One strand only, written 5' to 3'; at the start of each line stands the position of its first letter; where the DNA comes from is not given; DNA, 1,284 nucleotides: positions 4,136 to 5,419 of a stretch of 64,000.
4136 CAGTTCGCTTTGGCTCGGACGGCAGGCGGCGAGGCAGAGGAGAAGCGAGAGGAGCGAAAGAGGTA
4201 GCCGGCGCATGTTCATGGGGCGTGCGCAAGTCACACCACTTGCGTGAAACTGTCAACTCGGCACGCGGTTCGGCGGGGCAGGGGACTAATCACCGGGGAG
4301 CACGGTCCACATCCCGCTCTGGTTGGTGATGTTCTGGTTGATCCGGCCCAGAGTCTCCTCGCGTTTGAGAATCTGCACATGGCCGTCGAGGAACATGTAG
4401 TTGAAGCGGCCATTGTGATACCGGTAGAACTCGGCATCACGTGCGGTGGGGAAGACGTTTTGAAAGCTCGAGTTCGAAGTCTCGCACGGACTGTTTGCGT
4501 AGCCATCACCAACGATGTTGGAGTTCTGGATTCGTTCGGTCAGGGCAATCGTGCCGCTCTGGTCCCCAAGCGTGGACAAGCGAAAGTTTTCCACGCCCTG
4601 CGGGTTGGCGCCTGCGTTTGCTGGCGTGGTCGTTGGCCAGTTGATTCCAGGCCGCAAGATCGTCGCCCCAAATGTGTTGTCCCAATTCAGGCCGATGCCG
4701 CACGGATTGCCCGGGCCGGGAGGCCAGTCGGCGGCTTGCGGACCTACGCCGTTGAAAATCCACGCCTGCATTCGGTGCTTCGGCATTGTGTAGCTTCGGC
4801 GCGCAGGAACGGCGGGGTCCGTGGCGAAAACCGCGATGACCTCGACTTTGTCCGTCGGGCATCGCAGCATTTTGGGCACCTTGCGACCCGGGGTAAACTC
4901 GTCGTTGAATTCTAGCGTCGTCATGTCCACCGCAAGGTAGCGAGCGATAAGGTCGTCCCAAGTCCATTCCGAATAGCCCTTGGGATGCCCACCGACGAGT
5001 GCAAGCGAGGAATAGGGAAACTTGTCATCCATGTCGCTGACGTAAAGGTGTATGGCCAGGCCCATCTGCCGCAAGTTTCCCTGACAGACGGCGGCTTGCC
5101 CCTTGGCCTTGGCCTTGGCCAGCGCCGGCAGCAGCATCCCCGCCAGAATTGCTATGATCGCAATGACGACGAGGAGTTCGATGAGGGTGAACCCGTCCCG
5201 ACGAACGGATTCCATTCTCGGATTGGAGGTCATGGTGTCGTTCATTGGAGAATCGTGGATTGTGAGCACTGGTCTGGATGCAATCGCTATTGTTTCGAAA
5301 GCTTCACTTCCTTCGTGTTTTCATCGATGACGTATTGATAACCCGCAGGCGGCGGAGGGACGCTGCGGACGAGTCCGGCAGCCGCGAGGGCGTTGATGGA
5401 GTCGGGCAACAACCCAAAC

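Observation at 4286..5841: Duplicated two-gene cassette: Pro-rich lipoprotein + DUF1559 pseudopilin (copy 1; copy 2 at 33265-34775)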

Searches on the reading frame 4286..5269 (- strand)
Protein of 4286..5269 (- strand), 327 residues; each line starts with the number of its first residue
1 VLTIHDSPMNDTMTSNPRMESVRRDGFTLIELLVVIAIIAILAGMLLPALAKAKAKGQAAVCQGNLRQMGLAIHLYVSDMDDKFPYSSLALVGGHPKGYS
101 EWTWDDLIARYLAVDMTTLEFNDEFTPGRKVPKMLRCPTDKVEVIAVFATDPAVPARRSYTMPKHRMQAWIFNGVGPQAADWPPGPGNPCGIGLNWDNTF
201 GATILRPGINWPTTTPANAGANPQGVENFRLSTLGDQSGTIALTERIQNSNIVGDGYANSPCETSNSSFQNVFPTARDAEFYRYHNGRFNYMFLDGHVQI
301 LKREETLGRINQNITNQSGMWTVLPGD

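Call 5: search_protein_families(library=pfam, proteins=[window:4286-5269:-], max_evalue=1)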
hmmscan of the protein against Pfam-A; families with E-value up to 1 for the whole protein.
window:4286-5269:- (327 aa): 3 families
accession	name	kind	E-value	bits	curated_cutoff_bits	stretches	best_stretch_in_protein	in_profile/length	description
PF07963.17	N_methyl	-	1.3e-08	34.5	21.2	1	23-47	3-27/27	Prokaryotic N-terminal methylation motif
PF07596.16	SBP_bac_10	-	2.3e-08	34.9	23.3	1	60-105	10-55/268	Protein of unknown function (DUF1559)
PF12669.12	FeoB_associated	-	0.19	12.5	27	1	34-65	4-32/44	FeoB-associated Cys-rich membrane protein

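Call 6: search_protein_families(library=ncbifam, proteins=[window:4286-5269:-], max_evalue=1)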
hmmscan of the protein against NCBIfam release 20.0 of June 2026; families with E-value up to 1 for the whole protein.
window:4286-5269:- (327 aa): 18 families
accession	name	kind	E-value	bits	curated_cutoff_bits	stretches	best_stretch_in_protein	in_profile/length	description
NF041775.1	typeIV_PilA_Myxo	equivalog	3.6e-08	33.7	400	1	23-82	9-68/214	type IV pilin protein PilA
TIGR01710.1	typeII_sec_gspG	equivalog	5.2e-08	33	88.85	1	26-81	2-57/134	type II secretion system major pseudopilin GspG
TIGR02532.1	IV_pilin_GFxxxE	domain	6.3e-08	32.1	16.3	1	25-46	2-23/24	prepilin-type N-terminal cleavage/methylation domain-containing protein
TIGR01708.2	typeII_sec_gspH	equivalog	3.3e-07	30.5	80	1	25-59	2-36/169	type II secretion system minor pseudopilin GspH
NF040999.1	pilin_ComGC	equivalog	7.1e-07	29.3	75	1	25-77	2-54/84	competence type IV pilus major pilin ComGC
NF007862.0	PRK10574.1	equivalog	2.1e-06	27.9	138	1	23-51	3-31/145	prepilin peptidase-dependent pilin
NF041013.1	T4P_ComGE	equivalog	1.4e-05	25.1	49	1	26-56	5-35/83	competence type IV pilus minor pilin ComGE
TIGR04294.2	pre_pil_HX9DG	domain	0.00027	20.6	19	1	281-299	1-19/22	H-X9-DG-CTERM domain-containing protein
TIGR02596.1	TIGR02596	subfamily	0.00073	19.7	70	1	27-51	1-25/196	Verru_Chthon cassette protein D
NF007800.0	PRK10506.1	equivalog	0.0051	16.7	158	1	23-44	7-28/163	prepilin peptidase-dependent protein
TIGR01707.1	gspI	equivalog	0.0054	17.2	44.35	1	26-53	1-28/101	type II secretion system minor pseudopilin GspI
TIGR01711.1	gspJ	equivalog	0.0098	15.7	64.85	1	26-44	2-20/192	type II secretion system minor pseudopilin GspJ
NF040982.1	ComGD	equivalog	0.028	14.8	70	1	25-51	2-28/139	competence type IV pilus minor pilin ComGD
TIGR02599.1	TIGR02599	subfamily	0.054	12.7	256.5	1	26-46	1-21/361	Verru_Chthon cassette protein C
NF041002.1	pilin_ComGF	equivalog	0.066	13.4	80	1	25-51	2-28/139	competence type IV pilus minor pilin ComGF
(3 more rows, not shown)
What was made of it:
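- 5129..5194 (-): Copy 1 class III (prepilin) signal: G|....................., the predicted prepilin-peptidase site plus the alpha1N helix. Pfam N_methyl E 1.3e-8 and TIGR02532 (calls 5, 6).
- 4379..4417 (-): Copy 1 H-X9-DG motif (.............). TIGR04294 20.6 bits vs cutoff 19 (call 6).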

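Call 38: find_homologous_proteins(query=A4, max_evalue=1e-10)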
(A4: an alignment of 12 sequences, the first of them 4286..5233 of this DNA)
Query A4 (12 sequences) (315 aa, profile of the alignment): 7996 proteins with E <= 1e-10 among 8000 candidates; the best 120 are listed.
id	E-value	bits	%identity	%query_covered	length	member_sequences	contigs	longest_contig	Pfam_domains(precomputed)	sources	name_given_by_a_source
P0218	1.5e-113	397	31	96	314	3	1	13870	PF07963.18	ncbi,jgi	-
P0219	1.1e-110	388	31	99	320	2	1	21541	PF07963.18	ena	-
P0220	1.7e-110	387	32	99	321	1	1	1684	PF07963.18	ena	-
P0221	7.1e-110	385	34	99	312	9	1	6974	PF07963.18,PF07596.17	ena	-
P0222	1.1e-109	385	32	98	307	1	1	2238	PF07963.18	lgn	-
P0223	1.3e-109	384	32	96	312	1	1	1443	PF07963.18,PF07596.17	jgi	jgi:prepilin-type N-terminal cleavage/methylation domain-containing protein/prepilin-type processing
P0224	4.9e-109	382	31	96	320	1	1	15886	PF07963.18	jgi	jgi:prepilin-type N-terminal cleavage/methylation domain-containing protein/prepilin-type processing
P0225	5.8e-109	382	32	96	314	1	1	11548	PF07963.18,PF07596.17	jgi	jgi:prepilin-type N-terminal cleavage/methylation domain-containing protein/prepilin-type processing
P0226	1.0e-108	381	33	96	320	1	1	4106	PF07963.18,PF07596.17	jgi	-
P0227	1.1e-108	381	31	96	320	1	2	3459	-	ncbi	-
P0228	1.6e-108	381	33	96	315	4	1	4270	PF07963.18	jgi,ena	-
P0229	1.7e-108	381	32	96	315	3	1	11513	PF07963.18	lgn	-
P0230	1.7e-108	381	32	99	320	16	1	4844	PF07963.18,PF07596.17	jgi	jgi:prepilin-type N-terminal cleavage/methylation domain-containing protein/prepilin-type processing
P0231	1.7e-108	381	31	98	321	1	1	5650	PF07963.18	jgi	jgi:prepilin-type N-terminal cleavage/methylation domain-containing protein/prepilin-type processing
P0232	1.8e-108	381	31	100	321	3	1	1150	PF07963.18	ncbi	-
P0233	1.9e-108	380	31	96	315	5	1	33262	PF07963.18,PF07596.17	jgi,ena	-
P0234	2.3e-108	380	35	98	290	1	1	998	PF07963.18,PF07596.17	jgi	jgi:prepilin-type N-terminal cleavage/methylation domain-containing protein/prepilin-type processing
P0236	3.1e-108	380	32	100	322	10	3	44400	PF07963.18,PF07596.17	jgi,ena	-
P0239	6.7e-108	379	33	97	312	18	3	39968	PF07963.18,PF07596.17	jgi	jgi:prepilin-type N-terminal cleavage/methylation domain-containing protein/prepilin-type processing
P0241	7.9e-108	378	32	96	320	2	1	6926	PF07963.18,PF07596.17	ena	-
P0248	1.3e-107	378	30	97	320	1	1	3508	PF07963.18,PF07596.17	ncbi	-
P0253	2.7e-107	377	33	97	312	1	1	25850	PF07963.18,PF07596.17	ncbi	ncbi:MAG: prepilin-type N-terminal cleavage/methylation domain-containing protein [Limisphaerales ba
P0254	3.4e-107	376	30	100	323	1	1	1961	PF07963.18,PF07596.17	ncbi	-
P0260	6.8e-107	375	31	96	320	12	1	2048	PF07963.18,PF07596.17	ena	-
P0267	1.8e-106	374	32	96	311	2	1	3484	PF07963.18,PF07596.17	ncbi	-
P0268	2.0e-106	374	34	95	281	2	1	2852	PF07596.17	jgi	jgi:prepilin-type processing-associated H-X9-DG protein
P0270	2.2e-106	374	32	97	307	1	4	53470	PF07963.18,PF07596.17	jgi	-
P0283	1.2e-105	371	33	96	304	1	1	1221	PF07963.18,PF07596.17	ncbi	-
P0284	1.4e-105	371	35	96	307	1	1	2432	PF07963.18,PF07596.17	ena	-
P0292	4.7e-105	369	36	98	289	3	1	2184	PF07963.18,PF07596.17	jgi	jgi:prepilin-type N-terminal cleavage/methylation domain-containing protein/prepilin-type processing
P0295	7.2e-105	369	32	98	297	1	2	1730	PF07963.18,PF07596.17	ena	-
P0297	8.2e-105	369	34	97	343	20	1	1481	PF07963.18,PF07596.17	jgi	-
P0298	1.0e-104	368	35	97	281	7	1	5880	PF07963.18,PF07596.17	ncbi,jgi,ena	-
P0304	1.8e-104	367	33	96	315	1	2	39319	PF07963.18,PF07596.17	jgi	jgi:prepilin-type N-terminal cleavage/methylation domain-containing protein/prepilin-type processing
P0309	3.7e-104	366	32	99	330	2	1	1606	PF07963.18,PF07596.17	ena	-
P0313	4.9e-104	366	36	99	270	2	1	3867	PF07963.18,PF07596.17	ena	-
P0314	5.0e-104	366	34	97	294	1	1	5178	PF07963.18,PF07596.17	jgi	jgi:prepilin-type N-terminal cleavage/methylation domain-containing protein/prepilin-type processing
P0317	5.7e-104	366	35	98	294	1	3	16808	PF07963.18,PF07596.17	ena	-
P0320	7.1e-104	365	35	97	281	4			PF07963.18,PF07596.17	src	-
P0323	8.9e-104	365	35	97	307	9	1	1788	PF07963.18,PF07596.17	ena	-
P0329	1.6e-103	364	32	97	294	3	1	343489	PF07963.18,PF07596.17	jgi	jgi:prepilin-type N-terminal cleavage/methylation domain-containing protein/prepilin-type processing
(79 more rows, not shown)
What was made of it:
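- On DUF1559 (Pfam PF07596, SBP_bac_10): Many close relatives carry a precomputed PF07596 hit (call 38).
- Closest known: Prepilin-type H-X9-DG proteins. Same: Sources name their close relatives exactly this way (calls 5, 6, 38).
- Prepilin-type genes are very numerous in these genomes (at least 8000 hits at E<=1e-10, call 38).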

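Call 43: find_related_loci(query=A6, collection=metagenome_contigs, flank=3000)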
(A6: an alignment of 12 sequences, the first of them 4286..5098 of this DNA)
Query A6 (270 aa) in metagenome_contigs; peptide patterns used: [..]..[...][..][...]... (x = any residue, [..] = any of these).
442 stretches matched a pattern; 431 encode a relative of the query (tblastn E <= 1e-3); the best 80 are kept; 80 distinct loci.
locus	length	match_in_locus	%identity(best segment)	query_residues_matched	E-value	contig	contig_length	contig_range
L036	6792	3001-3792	36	1-270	3e-49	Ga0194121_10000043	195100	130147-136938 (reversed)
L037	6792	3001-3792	36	1-270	3e-49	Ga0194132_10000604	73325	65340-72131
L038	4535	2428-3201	36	1-270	2e-44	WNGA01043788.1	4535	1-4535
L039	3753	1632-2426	32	2-270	1e-34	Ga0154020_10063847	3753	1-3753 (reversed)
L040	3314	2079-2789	33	3-270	3e-32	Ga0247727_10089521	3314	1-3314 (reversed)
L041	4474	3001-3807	31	3-270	1e-31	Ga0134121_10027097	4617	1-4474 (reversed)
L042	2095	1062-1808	32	5-266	6e-31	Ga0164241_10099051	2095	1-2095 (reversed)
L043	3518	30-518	39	99-270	1e-29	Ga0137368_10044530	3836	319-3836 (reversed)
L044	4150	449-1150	29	1-270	2e-28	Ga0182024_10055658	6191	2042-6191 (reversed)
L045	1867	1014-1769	31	5-270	3e-28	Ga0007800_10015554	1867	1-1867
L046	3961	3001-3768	30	1-270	1e-27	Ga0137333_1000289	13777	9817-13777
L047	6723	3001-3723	30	5-270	5e-27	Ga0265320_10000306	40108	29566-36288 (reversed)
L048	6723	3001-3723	30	5-270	5e-27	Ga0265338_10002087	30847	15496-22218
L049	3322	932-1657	30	1-267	8e-27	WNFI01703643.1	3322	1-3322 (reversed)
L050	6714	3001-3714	30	5-270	3e-26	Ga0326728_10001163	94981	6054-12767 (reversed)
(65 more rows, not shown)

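Call 50: predict_structure(alignment_id=A5)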
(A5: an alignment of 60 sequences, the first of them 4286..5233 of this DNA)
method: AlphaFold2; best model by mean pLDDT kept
length: 315 residues; sequences in the alignment: 60
mean_pLDDT: 65.0   pTM: 0.71
mean pLDDT of the five models: 65.0, 64.3, 64.0, 62.0, 60.9
residues with pLDDT >= 90: 33; 70-90: 96; 50-70: 90; < 50: 96
segments of 3 or more residues with pLDDT < 50: 82-86, 112-115, 132-139, 141-143, 156-179, 189-216, 238-246, 252-262
pLDDT, mean of each block of 10 residues (from residue 1): 58 81 96 91 86 91 88 71 52 80 63 53 73 45 63 51 43 46 54 45 40 53 80 63 50 39 57 80 90 72 65 55
secondary structure, 60 per line:
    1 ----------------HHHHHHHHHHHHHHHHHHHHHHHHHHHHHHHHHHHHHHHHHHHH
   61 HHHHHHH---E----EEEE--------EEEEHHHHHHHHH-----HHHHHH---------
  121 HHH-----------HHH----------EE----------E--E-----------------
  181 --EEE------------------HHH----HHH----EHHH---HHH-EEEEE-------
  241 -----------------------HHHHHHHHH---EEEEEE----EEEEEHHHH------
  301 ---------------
elements in order: H17-67 E76-79 E88-91 H92-100 H106-111 E183-185 E229-233 H264-272 E276-281 E286-290 H291-294
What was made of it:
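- On Type IV pilin-like proteins - pil1: The AF2 model has helix 17-67 (pLDDT 80-96), but the head has pLDDT mostly below 60 (call 50).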

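Call 58: fold_search(model_id=the predicted structure, library=pdb)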
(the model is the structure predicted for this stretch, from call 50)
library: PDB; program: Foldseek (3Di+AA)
matches with E <= 10: 43; with E <= 0.001: 0
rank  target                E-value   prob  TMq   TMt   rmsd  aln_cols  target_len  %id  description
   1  8tj2_A                2.5e-01  0.82  0.14  0.20   4.3        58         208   36  CryoEM structure of Myxococcus xanthus type IV pilus (released 2023-08-09)
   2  2h0i_A                4.0e+00  0.03  0.09  0.11   9.4        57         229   12  Crystal Structure of DsbG V216M mutant (released 2007-04-24)
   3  1v57_A                4.0e+00  0.02  0.07  0.10   7.9        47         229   11  Crystal Structure of the Disulfide Bond Isomerase DsbG (released 2004-06-29)
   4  7ypv_A                4.0e+00  0.01  0.06  0.09   7.3        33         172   21  Crystal structure of OrE-ST-F (released 2023-05-31)
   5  9e71_BE               4.2e+00  0.03  0.06  0.08   2.6        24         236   29  Cryo-EM structure of the Pyrobaculum calidifontis 70S ribosome (released 2024-11-20)
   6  3qii                  4.5e+00  0.08  0.06  0.33   0.7        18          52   39  Crystal structure of tudor domain 2 of human PHD finger protein 20 (released 2011-02-09)
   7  2h0h_A                4.5e+00  0.02  0.09  0.11  11.5        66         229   14  Crystal Structure of DsbG K113E mutant (released 2007-04-24)
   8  9pr8_D                4.8e+00  0.03  0.09  0.05   7.0        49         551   18  Crystal Structure of the Clostridiodes difficile CspC-CspA heterodimer. (released 2026-01-21)
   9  5dqr_F                4.8e+00  0.03  0.08  0.06   4.1        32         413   16  The crystal structure of Arabidopsis 7-hydroxymethyl chlorophyll a reductase (HCAR) (released 2016-04-20)
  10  2k57_MODEL_1_A        5.1e+00  0.02  0.06  0.29   1.5        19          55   21  Solution NMR Structure of Putative Lipoprotein from Pseudomonas syringae Gene Locus PSPTO2350. Northeast Struc (released 2008-09-30)
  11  1z1s                  5.1e+00  0.02  0.09  0.17  11.2        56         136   12  Crystal Structure of Putative Isomerase PA3332 from Pseudomonas aeruginosa (released 2005-04-19)
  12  4j9a_B                5.1e+00  0.02  0.09  0.18  11.1        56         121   12  Engineered Digoxigenin binder DIG10.3 (released 2013-06-26)
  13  4j9a_D                5.1e+00  0.02  0.09  0.17  11.1        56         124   12  Engineered Digoxigenin binder DIG10.3 (released 2013-06-26)
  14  4fln_B                5.4e+00  0.01  0.05  0.04   2.9        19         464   32  Crystal structure of plant protease Deg2 (released 2012-09-19)
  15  1cop_MODEL_1_D        6.1e+00  0.02  0.06  0.22   5.2        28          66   14  THREE-DIMENSIONAL DIMER STRUCTURE OF THE LAMBDA-CRO REPRESSOR IN SOLUTION AS DETERMINED BY HETERONUCLEAR MULTI (released 1995-10-15)
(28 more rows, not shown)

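Call 66: search_solved_structures(query=A5, max_evalue=1, show_alignments=2)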
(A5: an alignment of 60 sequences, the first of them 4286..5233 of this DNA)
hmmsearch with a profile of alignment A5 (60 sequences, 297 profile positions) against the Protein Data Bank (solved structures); distinct sequences matched with E-value up to 1: 23.
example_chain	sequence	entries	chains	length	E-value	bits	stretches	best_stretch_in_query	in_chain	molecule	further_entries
6xxd_A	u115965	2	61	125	1.9e-11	47.1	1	15-70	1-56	PilA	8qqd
9egp_A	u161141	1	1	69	1.4e-10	44.3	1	8-69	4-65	Geopilin domain 1 protein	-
7tgg_A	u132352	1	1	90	2.5e-10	43.4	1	7-74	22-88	Geopilin domain 1 protein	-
5wda_A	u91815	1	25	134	4.1e-09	39.4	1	15-75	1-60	General secretion pathway protein G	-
2m7g_A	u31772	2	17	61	1.2e-08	38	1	15-74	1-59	Geopilin domain 1 protein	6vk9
8pfb_G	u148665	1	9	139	1.8e-08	37.4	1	15-76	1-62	Type IV pilin PilE1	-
8tj2_C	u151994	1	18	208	1.4e-07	34.5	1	15-73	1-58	Type IV major pilin protein PilA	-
9laa_A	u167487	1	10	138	2.5e-07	33.6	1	6-39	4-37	Type IV pilin protein PilA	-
2hi2_A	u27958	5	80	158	1.6e-06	30.9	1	15-47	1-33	Fimbrial protein | PilA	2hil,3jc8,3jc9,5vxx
1ay2_A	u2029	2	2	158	1.7e-06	30.9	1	15-47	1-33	TYPE 4 PILIN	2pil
8p3b_A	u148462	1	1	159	3.3e-06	29.9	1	15-47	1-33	Fimbrial protein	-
5kua_A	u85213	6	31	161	3.8e-06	29.7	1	15-47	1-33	pilin | Neisseria meningitidis PilE variant SB-GATDH | Neisseria meningitidis PilE, SB-DATDH variant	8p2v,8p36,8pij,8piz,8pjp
3sok_A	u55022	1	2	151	1.7e-05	27.6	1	15-49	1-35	Fimbrial protein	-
6gv9_A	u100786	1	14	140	5.2e-05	26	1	15-46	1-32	Prepilin peptidase-dependent protein D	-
8tob_GA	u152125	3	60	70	9.1e-05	25.2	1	16-55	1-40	Fimbrial protein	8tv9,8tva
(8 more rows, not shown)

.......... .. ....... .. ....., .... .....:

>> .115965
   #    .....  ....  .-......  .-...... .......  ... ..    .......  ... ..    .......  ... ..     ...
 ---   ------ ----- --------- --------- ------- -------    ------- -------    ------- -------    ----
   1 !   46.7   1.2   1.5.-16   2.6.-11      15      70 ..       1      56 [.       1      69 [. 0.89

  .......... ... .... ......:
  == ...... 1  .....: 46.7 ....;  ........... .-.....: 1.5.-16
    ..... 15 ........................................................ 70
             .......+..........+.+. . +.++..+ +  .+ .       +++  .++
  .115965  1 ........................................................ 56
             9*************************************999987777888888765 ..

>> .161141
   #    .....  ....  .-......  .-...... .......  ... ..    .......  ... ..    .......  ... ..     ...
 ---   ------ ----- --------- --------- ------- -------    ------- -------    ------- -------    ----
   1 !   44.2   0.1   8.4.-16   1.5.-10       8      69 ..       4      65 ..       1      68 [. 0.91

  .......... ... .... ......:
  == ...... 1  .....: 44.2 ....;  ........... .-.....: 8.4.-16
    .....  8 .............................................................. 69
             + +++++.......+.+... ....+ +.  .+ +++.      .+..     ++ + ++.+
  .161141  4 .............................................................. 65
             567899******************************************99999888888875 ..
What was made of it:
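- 5129..5194 (-): A5 (a profile of the pilin subfamily that includes pil1) matches alpha1 of solved pilins (call 66).
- Tried and rejected: The profile search of PDB did likewise (call 66).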
